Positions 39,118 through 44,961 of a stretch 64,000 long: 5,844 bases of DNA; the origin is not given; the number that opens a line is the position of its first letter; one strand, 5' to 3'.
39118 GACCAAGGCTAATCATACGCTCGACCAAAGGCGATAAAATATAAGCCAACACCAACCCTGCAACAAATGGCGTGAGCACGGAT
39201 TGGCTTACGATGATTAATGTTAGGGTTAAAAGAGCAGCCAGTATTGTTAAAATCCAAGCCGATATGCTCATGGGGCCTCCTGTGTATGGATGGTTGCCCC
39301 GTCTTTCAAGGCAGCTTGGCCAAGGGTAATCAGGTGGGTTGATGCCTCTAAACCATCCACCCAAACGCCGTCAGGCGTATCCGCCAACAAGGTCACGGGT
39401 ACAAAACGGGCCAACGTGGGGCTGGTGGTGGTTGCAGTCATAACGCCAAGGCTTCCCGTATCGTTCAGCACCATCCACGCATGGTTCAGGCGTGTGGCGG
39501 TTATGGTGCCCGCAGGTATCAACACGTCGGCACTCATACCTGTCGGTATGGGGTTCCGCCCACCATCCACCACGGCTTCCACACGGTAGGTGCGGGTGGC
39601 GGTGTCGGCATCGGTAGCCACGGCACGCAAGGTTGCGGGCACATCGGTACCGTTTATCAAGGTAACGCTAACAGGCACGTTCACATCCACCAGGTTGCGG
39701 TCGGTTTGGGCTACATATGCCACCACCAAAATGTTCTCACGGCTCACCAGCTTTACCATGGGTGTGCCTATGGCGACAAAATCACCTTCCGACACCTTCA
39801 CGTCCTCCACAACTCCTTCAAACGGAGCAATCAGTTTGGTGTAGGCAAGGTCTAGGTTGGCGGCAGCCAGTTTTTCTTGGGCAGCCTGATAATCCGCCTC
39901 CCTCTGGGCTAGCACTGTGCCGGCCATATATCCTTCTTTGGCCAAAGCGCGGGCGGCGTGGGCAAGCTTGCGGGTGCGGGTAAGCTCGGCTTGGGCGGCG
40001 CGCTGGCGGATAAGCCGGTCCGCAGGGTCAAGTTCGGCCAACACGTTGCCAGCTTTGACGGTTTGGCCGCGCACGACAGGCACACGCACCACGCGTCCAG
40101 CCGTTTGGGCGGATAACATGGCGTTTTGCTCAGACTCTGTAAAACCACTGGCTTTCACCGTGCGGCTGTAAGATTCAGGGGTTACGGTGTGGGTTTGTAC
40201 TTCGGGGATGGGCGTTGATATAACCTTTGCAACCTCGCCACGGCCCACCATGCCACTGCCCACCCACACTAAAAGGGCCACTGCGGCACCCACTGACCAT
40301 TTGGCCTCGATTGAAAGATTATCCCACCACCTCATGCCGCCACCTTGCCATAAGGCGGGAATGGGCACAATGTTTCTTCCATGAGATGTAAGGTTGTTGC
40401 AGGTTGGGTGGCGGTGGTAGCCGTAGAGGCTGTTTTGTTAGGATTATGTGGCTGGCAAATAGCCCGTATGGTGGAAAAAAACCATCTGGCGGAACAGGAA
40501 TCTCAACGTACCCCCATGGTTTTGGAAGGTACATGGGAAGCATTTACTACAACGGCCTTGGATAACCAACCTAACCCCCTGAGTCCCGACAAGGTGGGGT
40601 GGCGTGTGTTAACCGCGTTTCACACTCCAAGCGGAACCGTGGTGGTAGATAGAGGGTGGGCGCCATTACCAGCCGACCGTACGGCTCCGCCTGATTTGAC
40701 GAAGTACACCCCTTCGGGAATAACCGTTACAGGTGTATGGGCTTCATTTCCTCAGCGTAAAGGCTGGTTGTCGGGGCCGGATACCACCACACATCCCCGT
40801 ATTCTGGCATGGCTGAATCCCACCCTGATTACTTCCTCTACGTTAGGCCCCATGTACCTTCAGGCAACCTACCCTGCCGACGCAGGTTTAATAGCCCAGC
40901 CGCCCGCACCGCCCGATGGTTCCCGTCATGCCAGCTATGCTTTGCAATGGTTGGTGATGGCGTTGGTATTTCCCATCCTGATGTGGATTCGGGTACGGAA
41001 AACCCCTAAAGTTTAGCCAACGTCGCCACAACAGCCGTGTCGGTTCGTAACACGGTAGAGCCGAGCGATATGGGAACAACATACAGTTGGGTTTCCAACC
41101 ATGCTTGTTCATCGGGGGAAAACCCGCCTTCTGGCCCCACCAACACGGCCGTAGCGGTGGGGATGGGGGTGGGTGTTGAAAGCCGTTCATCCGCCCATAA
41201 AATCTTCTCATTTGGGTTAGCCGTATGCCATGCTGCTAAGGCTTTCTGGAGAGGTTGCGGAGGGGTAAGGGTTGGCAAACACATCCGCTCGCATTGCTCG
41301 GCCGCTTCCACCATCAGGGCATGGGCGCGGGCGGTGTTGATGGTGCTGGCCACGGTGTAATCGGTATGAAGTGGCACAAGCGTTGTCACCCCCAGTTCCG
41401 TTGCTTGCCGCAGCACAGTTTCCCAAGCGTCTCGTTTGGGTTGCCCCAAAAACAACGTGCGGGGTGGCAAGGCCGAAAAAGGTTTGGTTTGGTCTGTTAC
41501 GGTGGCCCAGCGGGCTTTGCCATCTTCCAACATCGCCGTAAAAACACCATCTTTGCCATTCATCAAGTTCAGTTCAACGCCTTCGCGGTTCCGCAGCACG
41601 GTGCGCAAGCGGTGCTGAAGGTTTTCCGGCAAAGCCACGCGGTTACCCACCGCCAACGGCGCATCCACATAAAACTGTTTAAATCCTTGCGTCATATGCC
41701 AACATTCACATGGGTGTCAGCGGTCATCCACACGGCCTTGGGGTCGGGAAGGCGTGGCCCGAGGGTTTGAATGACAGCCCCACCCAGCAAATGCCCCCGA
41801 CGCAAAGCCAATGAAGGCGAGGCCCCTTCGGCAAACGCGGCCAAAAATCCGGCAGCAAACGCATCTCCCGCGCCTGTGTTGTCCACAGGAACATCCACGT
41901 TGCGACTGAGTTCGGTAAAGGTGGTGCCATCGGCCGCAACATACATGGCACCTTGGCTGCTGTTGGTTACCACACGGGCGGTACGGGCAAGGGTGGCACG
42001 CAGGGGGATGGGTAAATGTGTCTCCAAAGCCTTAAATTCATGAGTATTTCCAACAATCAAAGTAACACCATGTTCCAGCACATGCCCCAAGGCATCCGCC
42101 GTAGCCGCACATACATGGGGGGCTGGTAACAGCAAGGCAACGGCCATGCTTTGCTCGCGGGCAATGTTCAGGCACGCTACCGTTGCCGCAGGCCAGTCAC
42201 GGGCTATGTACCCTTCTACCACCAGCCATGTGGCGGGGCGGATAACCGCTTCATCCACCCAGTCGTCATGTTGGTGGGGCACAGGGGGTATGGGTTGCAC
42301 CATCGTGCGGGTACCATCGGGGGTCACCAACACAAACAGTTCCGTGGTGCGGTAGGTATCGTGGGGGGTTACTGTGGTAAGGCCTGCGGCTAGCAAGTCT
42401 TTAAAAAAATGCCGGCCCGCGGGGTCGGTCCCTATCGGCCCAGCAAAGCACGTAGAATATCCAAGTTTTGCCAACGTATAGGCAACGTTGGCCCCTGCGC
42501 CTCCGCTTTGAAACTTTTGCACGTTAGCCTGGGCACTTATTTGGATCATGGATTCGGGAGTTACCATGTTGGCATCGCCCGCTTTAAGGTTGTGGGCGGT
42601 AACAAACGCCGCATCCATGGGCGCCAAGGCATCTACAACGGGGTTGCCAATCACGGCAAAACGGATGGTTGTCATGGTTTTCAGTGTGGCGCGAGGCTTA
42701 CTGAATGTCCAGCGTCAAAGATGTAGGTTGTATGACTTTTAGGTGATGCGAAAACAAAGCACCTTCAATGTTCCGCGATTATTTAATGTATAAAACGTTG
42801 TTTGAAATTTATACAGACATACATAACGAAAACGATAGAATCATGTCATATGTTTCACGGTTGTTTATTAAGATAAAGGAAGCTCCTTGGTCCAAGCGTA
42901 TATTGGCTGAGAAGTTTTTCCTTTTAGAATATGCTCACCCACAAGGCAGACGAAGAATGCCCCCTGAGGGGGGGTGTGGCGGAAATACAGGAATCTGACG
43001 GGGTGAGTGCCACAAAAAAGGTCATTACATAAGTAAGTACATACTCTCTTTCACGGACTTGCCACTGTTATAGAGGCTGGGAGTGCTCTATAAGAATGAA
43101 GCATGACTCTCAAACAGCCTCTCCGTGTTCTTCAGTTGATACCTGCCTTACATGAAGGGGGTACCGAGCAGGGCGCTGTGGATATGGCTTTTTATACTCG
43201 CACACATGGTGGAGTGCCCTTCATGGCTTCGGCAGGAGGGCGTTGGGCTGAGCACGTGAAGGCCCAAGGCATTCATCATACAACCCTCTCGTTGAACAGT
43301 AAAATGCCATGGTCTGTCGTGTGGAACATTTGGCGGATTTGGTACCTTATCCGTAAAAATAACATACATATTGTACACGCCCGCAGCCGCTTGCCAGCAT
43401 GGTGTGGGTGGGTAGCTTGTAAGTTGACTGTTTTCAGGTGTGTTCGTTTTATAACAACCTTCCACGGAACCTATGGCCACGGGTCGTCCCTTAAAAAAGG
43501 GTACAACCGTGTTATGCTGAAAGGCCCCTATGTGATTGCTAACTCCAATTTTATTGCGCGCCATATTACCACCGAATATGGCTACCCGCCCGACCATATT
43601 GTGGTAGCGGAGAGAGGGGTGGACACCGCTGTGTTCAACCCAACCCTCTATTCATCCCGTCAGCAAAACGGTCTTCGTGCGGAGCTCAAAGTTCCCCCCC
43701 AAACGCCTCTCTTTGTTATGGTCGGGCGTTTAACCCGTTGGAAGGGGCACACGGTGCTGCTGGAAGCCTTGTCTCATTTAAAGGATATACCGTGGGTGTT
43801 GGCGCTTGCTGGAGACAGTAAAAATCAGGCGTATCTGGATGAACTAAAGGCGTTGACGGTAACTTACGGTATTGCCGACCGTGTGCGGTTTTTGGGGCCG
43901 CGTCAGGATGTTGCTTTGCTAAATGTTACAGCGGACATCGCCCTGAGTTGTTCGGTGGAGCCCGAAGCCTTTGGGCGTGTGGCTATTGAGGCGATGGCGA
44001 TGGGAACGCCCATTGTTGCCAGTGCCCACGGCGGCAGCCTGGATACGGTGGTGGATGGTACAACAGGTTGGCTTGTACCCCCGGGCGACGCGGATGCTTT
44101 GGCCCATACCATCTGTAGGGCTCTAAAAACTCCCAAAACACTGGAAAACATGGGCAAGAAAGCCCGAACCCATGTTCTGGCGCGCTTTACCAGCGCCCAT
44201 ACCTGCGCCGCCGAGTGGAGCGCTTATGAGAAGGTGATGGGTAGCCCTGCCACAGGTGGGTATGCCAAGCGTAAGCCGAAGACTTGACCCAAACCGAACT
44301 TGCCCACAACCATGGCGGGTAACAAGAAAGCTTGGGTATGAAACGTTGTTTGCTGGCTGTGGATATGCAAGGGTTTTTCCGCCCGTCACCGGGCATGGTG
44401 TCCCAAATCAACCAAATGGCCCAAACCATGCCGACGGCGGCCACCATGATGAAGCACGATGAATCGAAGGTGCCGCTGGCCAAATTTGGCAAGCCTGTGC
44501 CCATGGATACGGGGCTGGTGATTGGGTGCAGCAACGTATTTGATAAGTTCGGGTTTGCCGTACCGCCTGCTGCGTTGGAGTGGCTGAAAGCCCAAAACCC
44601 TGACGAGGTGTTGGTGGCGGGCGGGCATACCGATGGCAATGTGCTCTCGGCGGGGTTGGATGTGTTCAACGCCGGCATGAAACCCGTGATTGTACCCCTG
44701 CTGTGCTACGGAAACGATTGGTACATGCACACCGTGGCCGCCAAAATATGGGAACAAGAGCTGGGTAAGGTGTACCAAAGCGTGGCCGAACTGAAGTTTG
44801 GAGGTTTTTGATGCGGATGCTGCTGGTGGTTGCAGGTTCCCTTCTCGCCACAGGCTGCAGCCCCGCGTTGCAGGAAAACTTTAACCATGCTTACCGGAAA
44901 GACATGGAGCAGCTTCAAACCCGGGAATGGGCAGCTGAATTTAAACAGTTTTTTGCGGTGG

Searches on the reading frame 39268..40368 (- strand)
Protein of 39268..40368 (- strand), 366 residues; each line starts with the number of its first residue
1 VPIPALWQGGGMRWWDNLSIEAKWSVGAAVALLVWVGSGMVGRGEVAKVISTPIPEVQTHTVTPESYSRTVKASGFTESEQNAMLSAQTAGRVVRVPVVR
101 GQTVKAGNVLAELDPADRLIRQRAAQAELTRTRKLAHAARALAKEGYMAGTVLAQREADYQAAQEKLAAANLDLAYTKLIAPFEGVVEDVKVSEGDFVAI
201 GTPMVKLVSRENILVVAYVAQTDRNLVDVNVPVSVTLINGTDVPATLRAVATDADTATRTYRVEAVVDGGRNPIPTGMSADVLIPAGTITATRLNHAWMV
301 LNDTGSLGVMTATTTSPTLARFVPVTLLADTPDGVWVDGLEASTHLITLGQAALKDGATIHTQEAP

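Call 9: search_protein_families(library=pfam, proteins=[window:39268-40368:-], max_evalue=0.01)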
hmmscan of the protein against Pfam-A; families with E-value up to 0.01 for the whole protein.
window:39268-40368:- (366 aa): 5 families
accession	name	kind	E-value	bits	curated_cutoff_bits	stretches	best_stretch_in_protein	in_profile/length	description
PF13437.12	HlyD_3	-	4.9e-19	69.5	22.2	1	179-270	2-96/106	HlyD family secretion protein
PF16576.10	HlyD_D23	-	6.3e-14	52.2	30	1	70-278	5-212/214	Barrel-sandwich domain of CusB or HlyD membrane-fusion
PF13533.13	Biotin_lipoyl_2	-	1.5e-13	50.6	29.8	1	85-114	3-32/32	Biotin-lipoyl like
PF00364.28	Biotin_lipoyl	-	1e-07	32.1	22.1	1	177-207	43-73/73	Biotin-requiring enzyme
PF05896.17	NQRA_N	-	0.0088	16.7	25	0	171-220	23-72/94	NqrA N-terminal barrel-sandwich hybrid domain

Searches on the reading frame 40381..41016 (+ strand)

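Call 9: search_protein_families(library=pfam, proteins=[window:40381-41016:+], max_evalue=0.01)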
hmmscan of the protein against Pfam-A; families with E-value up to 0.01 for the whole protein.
window:40381-41016:+ (211 aa): 1 family
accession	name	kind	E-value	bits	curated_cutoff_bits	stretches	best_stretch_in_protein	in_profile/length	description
PF02104.20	SURF1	-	3.3e-17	63.9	23.4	1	17-195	5-205/205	SURF1 family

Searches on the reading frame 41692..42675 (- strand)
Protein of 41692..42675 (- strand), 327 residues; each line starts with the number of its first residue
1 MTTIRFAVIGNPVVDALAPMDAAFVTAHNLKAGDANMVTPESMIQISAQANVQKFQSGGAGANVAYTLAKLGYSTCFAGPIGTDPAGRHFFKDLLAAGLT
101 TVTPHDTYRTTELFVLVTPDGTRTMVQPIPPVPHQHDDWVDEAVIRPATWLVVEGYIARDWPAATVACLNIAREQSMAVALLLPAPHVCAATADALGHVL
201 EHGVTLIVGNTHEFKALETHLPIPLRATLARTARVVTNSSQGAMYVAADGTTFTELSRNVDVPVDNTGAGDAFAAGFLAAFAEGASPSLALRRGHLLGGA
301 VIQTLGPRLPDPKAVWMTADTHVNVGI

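Call 9: search_protein_families(library=pfam, proteins=[window:41692-42675:-], max_evalue=0.01)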
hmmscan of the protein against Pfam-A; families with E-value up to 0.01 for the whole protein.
window:41692-42675:- (327 aa): 2 families
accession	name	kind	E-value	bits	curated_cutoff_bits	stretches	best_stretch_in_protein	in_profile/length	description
PF00294.29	PfkB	-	3.5e-36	125.5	25.8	1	49-313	27-301/302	pfkB family carbohydrate kinase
PF25270.1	Khk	-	0.0033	17.1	35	0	233-305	279-350/365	Prokaryotic ketohexokinase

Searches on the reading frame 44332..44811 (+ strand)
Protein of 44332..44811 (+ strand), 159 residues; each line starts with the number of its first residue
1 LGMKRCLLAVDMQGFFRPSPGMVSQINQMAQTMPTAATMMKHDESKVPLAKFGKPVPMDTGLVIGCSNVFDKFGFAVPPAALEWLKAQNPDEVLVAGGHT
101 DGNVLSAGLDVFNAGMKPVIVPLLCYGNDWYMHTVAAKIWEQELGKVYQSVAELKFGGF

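Call 87: search_protein_families(library=pfam, proteins=[window:44332-44811:+], max_evalue=0.001)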
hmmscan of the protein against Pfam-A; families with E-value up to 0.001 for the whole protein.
window:44332-44811:+ (159 aa): 1 family
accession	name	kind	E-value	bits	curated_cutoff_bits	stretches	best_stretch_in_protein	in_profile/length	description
PF00857.26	Isochorismatase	-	1e-06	29.4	27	1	82-138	105-161/175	Isochorismatase domain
